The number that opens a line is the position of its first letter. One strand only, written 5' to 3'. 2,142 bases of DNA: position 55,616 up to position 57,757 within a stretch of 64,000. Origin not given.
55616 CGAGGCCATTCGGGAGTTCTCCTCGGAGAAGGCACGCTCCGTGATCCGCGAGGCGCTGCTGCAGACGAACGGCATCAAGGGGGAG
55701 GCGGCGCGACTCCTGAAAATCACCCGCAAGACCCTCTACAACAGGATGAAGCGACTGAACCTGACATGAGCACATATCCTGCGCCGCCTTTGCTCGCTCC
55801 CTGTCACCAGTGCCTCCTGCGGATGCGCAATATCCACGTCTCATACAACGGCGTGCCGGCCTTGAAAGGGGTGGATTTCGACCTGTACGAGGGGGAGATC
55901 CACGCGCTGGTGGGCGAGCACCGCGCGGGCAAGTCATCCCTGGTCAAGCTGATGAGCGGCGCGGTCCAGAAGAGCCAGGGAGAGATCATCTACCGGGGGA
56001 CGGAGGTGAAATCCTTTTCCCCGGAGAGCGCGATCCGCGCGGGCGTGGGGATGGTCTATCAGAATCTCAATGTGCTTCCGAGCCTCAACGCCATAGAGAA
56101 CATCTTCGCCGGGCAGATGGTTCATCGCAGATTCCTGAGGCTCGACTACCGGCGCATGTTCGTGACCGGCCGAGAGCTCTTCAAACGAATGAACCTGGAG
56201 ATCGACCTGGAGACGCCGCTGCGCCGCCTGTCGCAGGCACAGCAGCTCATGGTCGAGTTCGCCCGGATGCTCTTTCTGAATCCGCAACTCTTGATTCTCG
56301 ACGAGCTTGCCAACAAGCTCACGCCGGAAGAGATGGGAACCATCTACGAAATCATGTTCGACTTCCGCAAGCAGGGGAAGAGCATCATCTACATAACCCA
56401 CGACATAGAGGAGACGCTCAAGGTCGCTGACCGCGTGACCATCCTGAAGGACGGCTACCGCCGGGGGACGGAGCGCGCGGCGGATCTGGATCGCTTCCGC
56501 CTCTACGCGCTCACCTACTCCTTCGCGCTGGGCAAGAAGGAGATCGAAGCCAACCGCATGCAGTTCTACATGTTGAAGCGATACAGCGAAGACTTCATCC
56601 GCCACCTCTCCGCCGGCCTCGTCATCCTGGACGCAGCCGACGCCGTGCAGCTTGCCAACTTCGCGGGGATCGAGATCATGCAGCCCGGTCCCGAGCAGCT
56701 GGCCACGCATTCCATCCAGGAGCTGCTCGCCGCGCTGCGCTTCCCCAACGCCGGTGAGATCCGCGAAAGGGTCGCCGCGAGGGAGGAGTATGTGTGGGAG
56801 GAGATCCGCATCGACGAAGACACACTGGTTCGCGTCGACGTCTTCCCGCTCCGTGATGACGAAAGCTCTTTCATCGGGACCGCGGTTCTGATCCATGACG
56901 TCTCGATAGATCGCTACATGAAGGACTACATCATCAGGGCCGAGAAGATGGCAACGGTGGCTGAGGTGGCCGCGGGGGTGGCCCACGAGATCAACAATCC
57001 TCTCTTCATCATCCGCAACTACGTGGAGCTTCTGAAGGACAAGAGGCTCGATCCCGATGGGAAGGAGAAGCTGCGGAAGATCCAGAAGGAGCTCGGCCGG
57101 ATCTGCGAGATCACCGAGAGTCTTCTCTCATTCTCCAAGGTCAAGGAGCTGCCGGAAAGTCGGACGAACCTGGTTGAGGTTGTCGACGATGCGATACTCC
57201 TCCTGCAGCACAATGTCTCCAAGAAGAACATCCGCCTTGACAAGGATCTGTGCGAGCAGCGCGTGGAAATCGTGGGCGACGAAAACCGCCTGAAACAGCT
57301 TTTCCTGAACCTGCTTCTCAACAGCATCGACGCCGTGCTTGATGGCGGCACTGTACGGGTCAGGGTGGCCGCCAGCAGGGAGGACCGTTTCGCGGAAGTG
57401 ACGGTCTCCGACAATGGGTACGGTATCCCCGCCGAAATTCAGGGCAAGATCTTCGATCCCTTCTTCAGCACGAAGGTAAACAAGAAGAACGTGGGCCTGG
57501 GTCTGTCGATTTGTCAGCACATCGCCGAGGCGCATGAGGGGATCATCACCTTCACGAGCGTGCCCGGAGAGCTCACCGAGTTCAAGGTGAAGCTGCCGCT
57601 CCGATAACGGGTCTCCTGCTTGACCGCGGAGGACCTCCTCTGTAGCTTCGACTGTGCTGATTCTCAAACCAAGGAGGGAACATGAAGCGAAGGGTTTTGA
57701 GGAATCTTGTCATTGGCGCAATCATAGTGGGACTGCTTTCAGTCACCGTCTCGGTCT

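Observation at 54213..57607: ABC-ATPase-domain histidine kinase paired with a sigma-54 activator next to xylFGH: a possible transporter-coupled sugar-sensing circuit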

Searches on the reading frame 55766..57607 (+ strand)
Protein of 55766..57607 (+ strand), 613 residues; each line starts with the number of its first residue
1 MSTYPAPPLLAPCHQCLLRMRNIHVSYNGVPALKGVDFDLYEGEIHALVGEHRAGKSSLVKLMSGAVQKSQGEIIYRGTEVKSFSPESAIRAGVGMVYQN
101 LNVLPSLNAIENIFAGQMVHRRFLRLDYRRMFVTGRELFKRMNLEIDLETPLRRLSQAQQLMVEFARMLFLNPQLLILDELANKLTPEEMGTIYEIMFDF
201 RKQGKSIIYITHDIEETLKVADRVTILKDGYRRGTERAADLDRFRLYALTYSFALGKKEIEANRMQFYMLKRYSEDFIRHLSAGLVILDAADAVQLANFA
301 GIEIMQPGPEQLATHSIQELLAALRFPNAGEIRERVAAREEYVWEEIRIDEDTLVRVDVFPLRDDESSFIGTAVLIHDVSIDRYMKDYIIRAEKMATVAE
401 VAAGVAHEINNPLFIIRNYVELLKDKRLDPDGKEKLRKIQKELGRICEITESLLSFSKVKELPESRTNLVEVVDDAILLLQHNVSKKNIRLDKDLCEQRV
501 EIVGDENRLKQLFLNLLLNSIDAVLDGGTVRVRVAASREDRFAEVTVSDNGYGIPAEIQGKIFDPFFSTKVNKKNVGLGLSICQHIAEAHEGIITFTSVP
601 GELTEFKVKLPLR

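Call 6: search_protein_families(library=pfam, proteins=[window:55766-57607:+], max_evalue=0.01)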
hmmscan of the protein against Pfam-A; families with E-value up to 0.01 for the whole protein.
window:55766-57607:+ (613 aa): 6 families
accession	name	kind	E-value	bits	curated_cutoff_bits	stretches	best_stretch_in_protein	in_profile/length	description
PF02518.31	HATPase_c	-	3.5e-25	89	26.4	1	504-612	1-109/111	Histidine kinase-, DNA gyrase B-, and HSP90-like ATPase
PF00005.33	ABC_tran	-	1.4e-24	87.7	25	1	33-181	1-135/137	ABC transporter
PF00512.31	HisKA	-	1.6e-13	50.9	26.9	1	400-460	4-64/66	His Kinase A (phospho-acceptor) domain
PF08448.16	PAS_4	-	8.7e-06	26.4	23.1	1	279-380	2-106/110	PAS fold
PF13401.12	AAA_22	-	9.1e-05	23.2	27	1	45-217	7-129/130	AAA domain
PF14501.12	HATPase_c_5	-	0.0098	16.2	22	0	510-597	7-89/102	GHKL domain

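Call 7: search_protein_families(library=ncbifam, proteins=[window:55766-57607:+], max_evalue=0.001)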
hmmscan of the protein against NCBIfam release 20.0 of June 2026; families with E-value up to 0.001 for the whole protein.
window:55766-57607:+ (613 aa): 258 families (the best 25 are shown)
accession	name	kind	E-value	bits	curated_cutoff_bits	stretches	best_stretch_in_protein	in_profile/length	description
NF008468.0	PRK11360.1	equivalog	3.7e-66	223.8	646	1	269-612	265-608/616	two-component system sensor histidine kinase AtoS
NF041861.1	YtfR_transport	equivalog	5.2e-55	186.8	850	1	17-263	1-246/492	galactofuranose ABC transporter, ATP-binding protein YtfR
NF007253.0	PRK09700.1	equivalog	1.2e-52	179.2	772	1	16-242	4-233/510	D-allose ABC transporter ATP-binding protein AlsA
NF008442.0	PRK11288.1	equivalog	1.9e-52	178.2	689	1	15-232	5-221/504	L-arabinose ABC transporter ATP-binding protein AraG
NF008030.0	PRK10762.1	equivalog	8.2e-50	169.9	745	1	15-243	2-230/501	ribose ABC transporter ATP-binding protein RbsA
NF010069.0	PRK13549.1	equivalog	9.2e-50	169.5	699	1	15-243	3-232/513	xylose ABC transporter ATP-binding protein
NF052574.1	HisKinEspCMyxo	equivalog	1.1e-46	159.4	1200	1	295-611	311-636/785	serine histidine kinase EspC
NF008215.0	PRK10982.1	equivalog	1.2e-45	156.1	828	1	14-247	10-242/506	galactose/methyl galactoside ABC transporter ATP-binding protein MglA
NF047930.1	ABC_ATP_B6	equivalog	1.9e-45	155.4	670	1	19-236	4-218/510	putative B6 ABC transporter ATP-binding protein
NF046044.1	PnpS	equivalog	6e-44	150.6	400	1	249-611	32-390/390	two-component system histidine kinase PnpS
NF040905.2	GguA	equivalog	5.4e-43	147.1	810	1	17-231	1-216/500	multiple monosaccharide ABC transporter ATP-binding protein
NF007688.0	PRK10364.1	equivalog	1.8e-42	145.7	479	1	383-612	225-451/460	two-component system sensor histidine kinase ZraS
NF011967.0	PRK15439.1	equivalog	5e-42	144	586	1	14-233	8-219/510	autoinducer 2 ABC transporter ATP-binding protein LsrA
TIGR02633.1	xylG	equivalog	4.2e-41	141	723.65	1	17-244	1-231/500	D-xylose ABC transporter ATP-binding protein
NF010411.0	PRK13837.1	equivalog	3.1e-37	128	647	1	389-612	441-675/828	two-component system VirA-like sensor kinase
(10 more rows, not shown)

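Call 10: find_homologous_proteins(query=window:55766-57607:+, max_evalue=1e-10)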
Query window:55766-57607:+ (613 aa): 4603 proteins with E <= 1e-10 among 8000 candidates; the best 120 are listed.
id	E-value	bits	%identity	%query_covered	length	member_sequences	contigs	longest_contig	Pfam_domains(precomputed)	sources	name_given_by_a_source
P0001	0.0e+0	1353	100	100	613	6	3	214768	PF00005.34,PF08448.17,PF02518.32,PF00512.32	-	-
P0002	0.0e+0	1132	83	100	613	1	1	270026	PF00005.34,PF08448.17,PF02518.32,PF00512.32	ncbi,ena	-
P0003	0.0e+0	1130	84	99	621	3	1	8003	PF00005.34,PF08448.17,PF02518.32,PF00512.32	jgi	jgi:two-component system, NtrC family, sensor histidine kinase AtoS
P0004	0.0e+0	1120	82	100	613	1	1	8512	PF00005.34,PF08448.17,PF02518.32,PF00512.32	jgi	-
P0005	0.0e+0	1120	82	100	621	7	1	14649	PF00005.34,PF08448.17,PF02518.32,PF00512.32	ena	-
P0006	0.0e+0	1110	83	99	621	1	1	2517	PF00005.34,PF08448.17,PF02518.32,PF00512.32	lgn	-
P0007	0.0e+0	1110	83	97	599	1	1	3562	PF00005.34,PF08448.17,PF02518.32,PF00512.32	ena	-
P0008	0.0e+0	1110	83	99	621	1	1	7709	PF00005.34,PF08448.17,PF02518.32,PF00512.32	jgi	-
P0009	0.0e+0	1109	84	97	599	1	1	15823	PF00005.34,PF02518.32,PF00512.32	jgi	jgi:two-component system, NtrC family, sensor histidine kinase AtoS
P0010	0.0e+0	1108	83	99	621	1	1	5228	PF00005.34,PF08448.17,PF02518.32,PF00512.32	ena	-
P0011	0.0e+0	1108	83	99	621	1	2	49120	PF00005.34,PF08448.17,PF02518.32,PF00512.32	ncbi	ncbi:MAG: ATP-binding protein [Spirochaetia bacterium]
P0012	0.0e+0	1105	84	97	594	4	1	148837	PF13596.13,PF00005.34,PF08448.17,PF02518.32,PF00512.32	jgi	jgi:two-component system sensor histidine kinase AtoS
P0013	0.0e+0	1102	83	99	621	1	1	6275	PF00005.34,PF08448.17,PF02518.32,PF00512.32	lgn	-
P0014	0.0e+0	1102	82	98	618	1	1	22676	PF00005.34,PF08448.17,PF02518.32,PF00512.32,PF00989.32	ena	-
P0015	0.0e+0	1101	82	98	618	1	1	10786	PF00005.34,PF08448.17,PF02518.32,PF00512.32,PF00989.32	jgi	-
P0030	1.9e-267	906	68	97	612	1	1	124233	PF00005.34,PF02518.32,PF00512.32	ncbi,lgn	-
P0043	1.0e-235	802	61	98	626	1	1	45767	PF00005.34,PF08448.17,PF02518.32,PF00512.32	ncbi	-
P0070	1.8e-206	705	52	100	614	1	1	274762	PF13596.13,PF00005.34,PF02518.32,PF00512.32,PF00989.32,PF13589.13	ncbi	-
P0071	2.5e-206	705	53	98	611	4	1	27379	PF13596.13,PF13426.14,PF00005.34,PF02518.32,PF00512.32,PF00989.32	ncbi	-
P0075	3.3e-201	688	51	98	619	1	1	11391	PF13188.14,PF00005.34,PF08448.17,PF02518.32,PF00512.32,PF00989.32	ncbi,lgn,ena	-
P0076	8.3e-201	686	53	97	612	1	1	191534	PF13426.14,PF00005.34,PF08448.17,PF02518.32,PF00512.32,PF00989.32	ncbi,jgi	-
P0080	2.6e-200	685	53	98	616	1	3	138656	PF13596.13,PF13426.14,PF00005.34,PF08448.17,PF02518.32,PF00512.32,PF00989.32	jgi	-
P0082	5.9e-198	677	51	97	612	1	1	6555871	PF13426.14,PF00005.34,PF02518.32,PF00512.32,PF14501.13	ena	-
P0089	1.4e-195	669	53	97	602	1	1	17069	PF13596.13,PF00005.34,PF02518.32,PF00512.32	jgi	jgi:two-component system, NtrC family, sensor histidine kinase AtoS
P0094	4.1e-194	664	51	98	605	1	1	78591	PF13596.13,PF00005.34,PF02518.32,PF00512.32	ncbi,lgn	-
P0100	8.4e-194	663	52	97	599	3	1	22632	PF00005.34,PF08448.17,PF02518.32,PF00512.32,PF00989.32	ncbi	ncbi:MAG: ATP-binding protein [Treponemataceae bacterium]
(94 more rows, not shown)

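Call 11: find_encoding_contigs(protein=P0002, flank=10000, max_places=3)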
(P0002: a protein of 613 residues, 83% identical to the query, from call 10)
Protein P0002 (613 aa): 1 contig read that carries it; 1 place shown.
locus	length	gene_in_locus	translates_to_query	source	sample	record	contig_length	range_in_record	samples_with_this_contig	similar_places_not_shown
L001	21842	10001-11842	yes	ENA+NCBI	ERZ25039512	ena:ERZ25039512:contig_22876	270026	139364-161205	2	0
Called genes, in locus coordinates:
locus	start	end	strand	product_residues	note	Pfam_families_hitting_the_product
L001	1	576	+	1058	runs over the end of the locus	PF14559:TPR_19 (faint)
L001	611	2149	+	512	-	PF00083:Sugar_tr (weak), PF07690:MFS_1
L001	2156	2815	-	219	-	PF02525:Flavodoxin_2 (weak), PF03358:FMN_red, PF00258:Flavodoxin_1, PF12724:Flavodoxin_5 (faint)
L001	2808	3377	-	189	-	PF01047:MarR, PF12802:MarR_2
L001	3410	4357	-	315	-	PF00248:Aldo_ket_red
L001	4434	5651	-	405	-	PF02653:BPD_transp_2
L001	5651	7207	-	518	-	PF00005:ABC_tran, PF09818:ABC_ATPase (faint), PF13304:AAA_21 (faint), PF00005:ABC_tran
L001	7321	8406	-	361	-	PF00532:Peripla_BP_1, PF13407:Peripla_BP_4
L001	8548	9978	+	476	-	PF00072:Response_reg, PF00158:Sigma54_activat, PF14532:Sigma54_activ_2, PF07726:AAA_3 (faint), PF07728:AAA_5, PF25601:AAA_lid_14, PF02954:HTH_8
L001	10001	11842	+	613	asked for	PF00005:ABC_tran, PF08448:PAS_4 (weak), PF00512:HisKA, PF02518:HATPase_c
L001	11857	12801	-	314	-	PF19300:BPD_transp_1_N, PF00528:BPD_transp_1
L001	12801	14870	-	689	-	PF00005:ABC_tran, PF13304:AAA_21 (faint), PF08352:oligo_HPY, PF00005:ABC_tran, PF02463:SMC_N (weak), PF08352:oligo_HPY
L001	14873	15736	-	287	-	PF12911:OppC_N, PF00528:BPD_transp_1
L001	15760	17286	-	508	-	PF00496:SBP_bac_5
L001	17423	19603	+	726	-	PF00384:Molybdopterin, PF01568:Molydop_binding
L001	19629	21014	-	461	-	PF06253:MTTB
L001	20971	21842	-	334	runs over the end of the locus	PF00892:EamA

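Call 15: find_related_loci(query=A1, collection=genome_contigs, flank=10000)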
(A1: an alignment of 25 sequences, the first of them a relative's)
Query A1 (613 aa) in genome_contigs; peptide patterns used: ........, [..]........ (x = any residue, [..] = any of these).
600 stretches matched a pattern (row limit reached: there are more); 595 encode a relative of the query (tblastn E <= 1e-3); the best 80 are kept; 80 distinct loci.
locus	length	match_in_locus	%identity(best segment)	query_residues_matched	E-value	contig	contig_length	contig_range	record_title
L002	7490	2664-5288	47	17-612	2e-168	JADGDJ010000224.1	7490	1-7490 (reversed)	MAG: Spirochaetaceae bacterium isolate BB7 NODE_9611_length_7490_cov_2.757543, whole genome shotgun sequence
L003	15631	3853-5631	43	17-612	3e-143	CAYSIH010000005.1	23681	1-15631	MAG TPA_asm: uncultured Sphaerochaeta sp. isolate ERP122455_co1_195 genome assembly, contig: NODE_277_length_23681_cov_1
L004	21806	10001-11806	31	17-613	1e-82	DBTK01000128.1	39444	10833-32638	MAG TPA_asm: Spirochaetaceae bacterium UBA1318 UBA1318_contig_2676, whole genome shotgun sequence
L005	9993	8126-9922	31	17-611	3e-82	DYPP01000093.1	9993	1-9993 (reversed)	MAG TPA_asm: Treponema denticola isolate SulCav_GS09_5_63_49 SulCav_GS09_5_10842_length_9993_cov_19_094385, whole genome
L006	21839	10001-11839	29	11-611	8e-78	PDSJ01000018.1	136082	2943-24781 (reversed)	MAG: candidate division KSB3 bacterium isolate DOLJORAL78_50_49 DolJOral78_scaffold_65, whole genome shotgun sequence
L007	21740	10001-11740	29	17-599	8e-75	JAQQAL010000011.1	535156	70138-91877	MAG: Candidiatus Thalassospirochaeta sargassi isolate JB008 k141_166825, whole genome shotgun sequence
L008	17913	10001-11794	50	15-612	0e+0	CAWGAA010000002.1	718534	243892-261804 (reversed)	MAG: uncultured Spirochaetota bacterium isolate MFD04408.bin.1.18 genome assembly, contig: contig_25413, whole genome sh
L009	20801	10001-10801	34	348-613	1e-42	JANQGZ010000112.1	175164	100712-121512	MAG: SAR324 cluster bacterium isolate PL23b_bin.72 k99_1165019, whole genome shotgun sequence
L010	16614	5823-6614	38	348-612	1e-41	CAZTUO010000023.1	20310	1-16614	MAG TPA_asm: uncultured Nitrospira sp. isolate binchicken_co30_85 genome assembly, contig: NODE_1979_length_20310_cov_4.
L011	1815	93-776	40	383-612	1e-42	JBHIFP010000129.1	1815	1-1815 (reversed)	MAG: Candidatus Hydrothermarchaeales archaeon isolate b1.sp1_bin.18 NODE_40371_length_1815_cov_11.247727, whole genome s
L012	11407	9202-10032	35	336-612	2e-41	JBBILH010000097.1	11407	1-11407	MAG: Nitrospira sp. isolate PLS170224_bin_204 NODE_1989_length_11407_cov_5.477889, whole genome shotgun sequence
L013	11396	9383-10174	36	348-612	3e-40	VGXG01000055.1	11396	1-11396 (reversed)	MAG: Nitrospira sp. isolate K_Offshore_80m_m2_121 K_Offshore_80m_m2_121_Ga0194132_10011471, whole genome shotgun sequenc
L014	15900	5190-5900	38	389-613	2e-40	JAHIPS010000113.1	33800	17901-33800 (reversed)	MAG: Candidatus Omnitrophota bacterium isolate KR13_S3.mb.80 KR13_S3.mb.80_k141_533082, whole genome shotgun sequence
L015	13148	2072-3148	32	247-612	3e-39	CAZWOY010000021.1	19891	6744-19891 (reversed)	MAG TPA_asm: uncultured bacterium isolate SRP141376_co4_90 genome assembly, contig: NODE_4744_length_19891_cov_4.963097,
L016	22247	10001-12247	30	271-613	7e-39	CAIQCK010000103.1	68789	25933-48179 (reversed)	uncultured bacterium isolate AM-2014_bin-0333 genome assembly, contig: bin-0333:103/126, whole genome shotgun sequence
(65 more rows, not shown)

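Call 25: find_encoding_contigs(protein=P0070, flank=9000, max_places=1)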
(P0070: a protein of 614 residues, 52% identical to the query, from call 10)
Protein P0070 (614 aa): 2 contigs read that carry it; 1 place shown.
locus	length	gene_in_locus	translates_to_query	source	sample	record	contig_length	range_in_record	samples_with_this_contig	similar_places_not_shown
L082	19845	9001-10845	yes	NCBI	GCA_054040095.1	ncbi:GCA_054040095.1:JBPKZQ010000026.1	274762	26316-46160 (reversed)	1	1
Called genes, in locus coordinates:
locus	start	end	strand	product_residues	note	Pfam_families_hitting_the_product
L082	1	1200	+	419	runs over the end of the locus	PF09861:Lar_N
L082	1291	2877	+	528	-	PF16257:UxaE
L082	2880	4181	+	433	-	PF02614:UxaC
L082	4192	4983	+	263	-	-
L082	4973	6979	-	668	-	-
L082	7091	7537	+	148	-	-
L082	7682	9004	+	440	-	PF00072:Response_reg, PF00004:AAA (faint), PF00158:Sigma54_activat, PF14532:Sigma54_activ_2, PF07728:AAA_5, PF25601:AAA_lid_14, PF02954:HTH_8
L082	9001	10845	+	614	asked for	PF00005:ABC_tran, PF00989:PAS (weak), PF13596:PAS_10, PF00512:HisKA, PF02518:HATPase_c, PF13589:HATPase_c_3 (faint)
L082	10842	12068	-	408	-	PF02653:BPD_transp_2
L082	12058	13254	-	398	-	PF00532:Peripla_BP_1, PF13407:Peripla_BP_4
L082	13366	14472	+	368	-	PF00532:Peripla_BP_1, PF13407:Peripla_BP_4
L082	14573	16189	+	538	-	PF09818:ABC_ATPase (faint), PF00005:ABC_tran, PF13304:AAA_21 (faint), PF00005:ABC_tran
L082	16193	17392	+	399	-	PF02653:BPD_transp_2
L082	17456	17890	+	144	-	-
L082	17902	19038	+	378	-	PF01261:AP_endonuc_2 (faint)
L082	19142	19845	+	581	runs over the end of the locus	PF00501:AMP-binding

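Call 26: find_encoding_contigs(protein=P0082, flank=9000, max_places=1)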
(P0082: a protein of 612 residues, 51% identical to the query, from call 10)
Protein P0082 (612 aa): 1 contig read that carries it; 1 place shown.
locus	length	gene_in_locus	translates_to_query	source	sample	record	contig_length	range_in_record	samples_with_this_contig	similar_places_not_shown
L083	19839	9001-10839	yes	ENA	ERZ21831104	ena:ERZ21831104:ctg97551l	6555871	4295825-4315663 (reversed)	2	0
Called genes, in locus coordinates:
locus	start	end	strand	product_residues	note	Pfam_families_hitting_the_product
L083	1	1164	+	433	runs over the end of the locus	PF09861:Lar_N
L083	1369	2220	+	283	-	PF00106:adh_short, PF08659:KR (weak), PF13561:adh_short_C2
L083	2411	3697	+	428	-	PF00365:PFK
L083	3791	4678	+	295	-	-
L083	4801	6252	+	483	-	PF03446:NAD_binding_2, PF00393:6PGD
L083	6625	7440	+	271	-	PF00485:PRK, PF13238:AAA_18 (faint)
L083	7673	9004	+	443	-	PF00072:Response_reg, PF00158:Sigma54_activat, PF14532:Sigma54_activ_2, PF00004:AAA (weak), PF07726:AAA_3 (weak), PF07728:AAA_5, PF25601:AAA_lid_14, PF02954:HTH_8, +1 more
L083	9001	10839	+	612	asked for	PF00005:ABC_tran, PF13426:PAS_9 (faint), PF00512:HisKA, PF02518:HATPase_c, PF14501:HATPase_c_5 (weak)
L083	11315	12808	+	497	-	PF00005:ABC_tran, PF13304:AAA_21 (faint), PF00005:ABC_tran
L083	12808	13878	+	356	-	PF02653:BPD_transp_2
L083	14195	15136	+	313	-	PF00532:Peripla_BP_1, PF13407:Peripla_BP_4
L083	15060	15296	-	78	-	-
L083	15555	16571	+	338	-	PF02653:BPD_transp_2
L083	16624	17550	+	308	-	PF00532:Peripla_BP_1, PF13407:Peripla_BP_4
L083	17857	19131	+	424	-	PF16697:Yop-YscD_cpl (weak), PF00498:FHA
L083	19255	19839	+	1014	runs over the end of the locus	PF00069:Pkinase, PF07714:PK_Tyr_Ser-Thr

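Call 27: find_encoding_contigs(protein=P0076, flank=9000, max_places=1)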
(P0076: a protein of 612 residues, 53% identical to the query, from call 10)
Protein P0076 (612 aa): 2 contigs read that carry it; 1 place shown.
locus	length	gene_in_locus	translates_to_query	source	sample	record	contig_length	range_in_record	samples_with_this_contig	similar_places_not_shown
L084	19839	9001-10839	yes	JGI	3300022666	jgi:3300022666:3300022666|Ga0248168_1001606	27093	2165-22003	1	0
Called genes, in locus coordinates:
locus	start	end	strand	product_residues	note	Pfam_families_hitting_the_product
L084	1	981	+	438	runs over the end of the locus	PF09861:Lar_N (weak), PF04015:DUF362 (faint)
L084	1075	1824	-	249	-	PF00106:adh_short, PF01370:Epimerase, PF08659:KR, PF13561:adh_short_C2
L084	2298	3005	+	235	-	PF00392:GntR, PF07729:FCD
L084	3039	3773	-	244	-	PF01026:TatD_DNase (weak), PF04909:Amidohydro_2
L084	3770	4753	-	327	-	PF02653:BPD_transp_2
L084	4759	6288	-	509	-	PF00005:ABC_tran, PF13304:AAA_21 (faint), PF00005:ABC_tran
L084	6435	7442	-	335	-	PF00532:Peripla_BP_1, PF13407:Peripla_BP_4, PF13458:Peripla_BP_6, PF13377:Peripla_BP_3 (weak)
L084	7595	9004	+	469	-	PF07728:AAA_5 (faint), PF00072:Response_reg, PF00158:Sigma54_activat, PF14532:Sigma54_activ_2, PF00004:AAA (weak), PF25601:AAA_lid_14, PF02954:HTH_8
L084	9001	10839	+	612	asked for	PF00005:ABC_tran, PF00989:PAS (weak), PF08448:PAS_4, PF13426:PAS_9 (faint), PF00512:HisKA, PF02518:HATPase_c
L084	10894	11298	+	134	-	PF00856:SET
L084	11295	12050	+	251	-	-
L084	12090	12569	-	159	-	PF04073:tRNA_edit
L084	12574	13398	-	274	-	PF05762:VWA_CoxE, PF26791:AAPxQ, PF00092:VWA, PF13519:VWA_2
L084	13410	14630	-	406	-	PF00158:Sigma54_activat (faint), PF07728:AAA_5 (weak), PF01078:Mg_chelatase, PF17863:AAA_lid_2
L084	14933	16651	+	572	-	PF02368:Big_2, PF13290:CHB_HEX_C_1, PF13287:Fn3_assoc (weak), PF12708:Pect-lyase_RHGA_epim (weak)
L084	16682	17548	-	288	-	PF03009:GDPD, PF13653:GDPD_2 (faint)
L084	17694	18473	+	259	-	PF08220:HTH_DeoR, PF08279:HTH_11, PF00455:DeoRC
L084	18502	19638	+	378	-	PF02615:Ldh_2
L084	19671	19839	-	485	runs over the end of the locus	PF07690:MFS_1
